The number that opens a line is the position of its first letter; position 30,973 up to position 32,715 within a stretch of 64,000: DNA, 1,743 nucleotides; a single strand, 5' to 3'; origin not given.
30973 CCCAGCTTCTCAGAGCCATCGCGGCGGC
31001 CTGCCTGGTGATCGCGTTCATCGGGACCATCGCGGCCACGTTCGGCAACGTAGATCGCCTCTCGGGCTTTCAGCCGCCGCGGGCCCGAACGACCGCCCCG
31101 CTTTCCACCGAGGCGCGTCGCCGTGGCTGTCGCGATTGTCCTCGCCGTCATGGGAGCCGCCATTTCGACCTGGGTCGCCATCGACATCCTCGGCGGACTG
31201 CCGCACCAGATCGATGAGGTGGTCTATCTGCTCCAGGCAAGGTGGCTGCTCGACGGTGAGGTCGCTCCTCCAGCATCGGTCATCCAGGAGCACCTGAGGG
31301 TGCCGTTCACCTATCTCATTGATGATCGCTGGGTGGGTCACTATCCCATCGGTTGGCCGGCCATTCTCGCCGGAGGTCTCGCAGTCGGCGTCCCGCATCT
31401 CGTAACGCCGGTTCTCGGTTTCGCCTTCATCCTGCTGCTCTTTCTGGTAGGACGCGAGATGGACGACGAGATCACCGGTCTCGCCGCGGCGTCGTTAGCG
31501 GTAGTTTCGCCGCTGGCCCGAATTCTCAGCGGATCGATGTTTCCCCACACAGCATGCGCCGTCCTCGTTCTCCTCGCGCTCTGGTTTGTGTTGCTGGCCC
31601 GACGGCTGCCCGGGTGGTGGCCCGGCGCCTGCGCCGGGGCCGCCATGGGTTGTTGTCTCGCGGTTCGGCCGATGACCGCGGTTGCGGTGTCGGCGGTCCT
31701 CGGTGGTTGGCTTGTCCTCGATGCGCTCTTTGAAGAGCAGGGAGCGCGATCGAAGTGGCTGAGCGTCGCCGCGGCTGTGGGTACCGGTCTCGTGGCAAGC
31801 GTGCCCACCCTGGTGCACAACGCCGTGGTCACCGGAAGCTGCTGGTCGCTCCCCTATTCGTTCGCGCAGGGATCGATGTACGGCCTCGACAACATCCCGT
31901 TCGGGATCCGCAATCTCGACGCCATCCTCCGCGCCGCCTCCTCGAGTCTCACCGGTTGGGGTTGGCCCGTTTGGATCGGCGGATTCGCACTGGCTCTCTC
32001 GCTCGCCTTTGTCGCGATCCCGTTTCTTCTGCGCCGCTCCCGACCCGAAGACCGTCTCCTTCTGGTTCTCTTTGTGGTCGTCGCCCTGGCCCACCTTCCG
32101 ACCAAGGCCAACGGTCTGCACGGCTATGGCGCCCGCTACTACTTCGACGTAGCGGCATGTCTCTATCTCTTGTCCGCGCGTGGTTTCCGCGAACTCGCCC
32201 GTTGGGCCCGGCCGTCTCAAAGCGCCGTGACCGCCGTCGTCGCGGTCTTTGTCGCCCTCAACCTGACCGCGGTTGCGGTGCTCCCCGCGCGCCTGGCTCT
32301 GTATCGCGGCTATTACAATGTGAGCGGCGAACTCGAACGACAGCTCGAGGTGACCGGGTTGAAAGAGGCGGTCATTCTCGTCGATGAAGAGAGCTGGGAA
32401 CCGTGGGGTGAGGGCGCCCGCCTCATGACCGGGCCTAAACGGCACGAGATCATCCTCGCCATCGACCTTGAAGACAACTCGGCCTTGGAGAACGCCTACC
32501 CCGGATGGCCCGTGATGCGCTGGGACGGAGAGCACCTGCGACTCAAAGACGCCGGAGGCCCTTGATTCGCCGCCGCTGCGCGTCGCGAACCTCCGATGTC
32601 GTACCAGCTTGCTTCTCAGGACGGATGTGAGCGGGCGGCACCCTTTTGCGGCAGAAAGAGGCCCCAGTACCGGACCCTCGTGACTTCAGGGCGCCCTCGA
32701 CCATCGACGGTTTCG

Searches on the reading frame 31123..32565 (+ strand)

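Call 41: search_protein_families(library=pfam, proteins=[window:31123-32565:+], max_evalue=0.00001)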
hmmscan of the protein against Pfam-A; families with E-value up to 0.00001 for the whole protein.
window:31123-32565:+ (480 aa): 1 family
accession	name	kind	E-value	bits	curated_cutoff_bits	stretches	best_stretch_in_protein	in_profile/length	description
PF13231.12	PMT_2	-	4.7e-06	27.3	26.1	1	93-224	26-154/160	Dolichyl-phosphate-mannose-protein mannosyltransferase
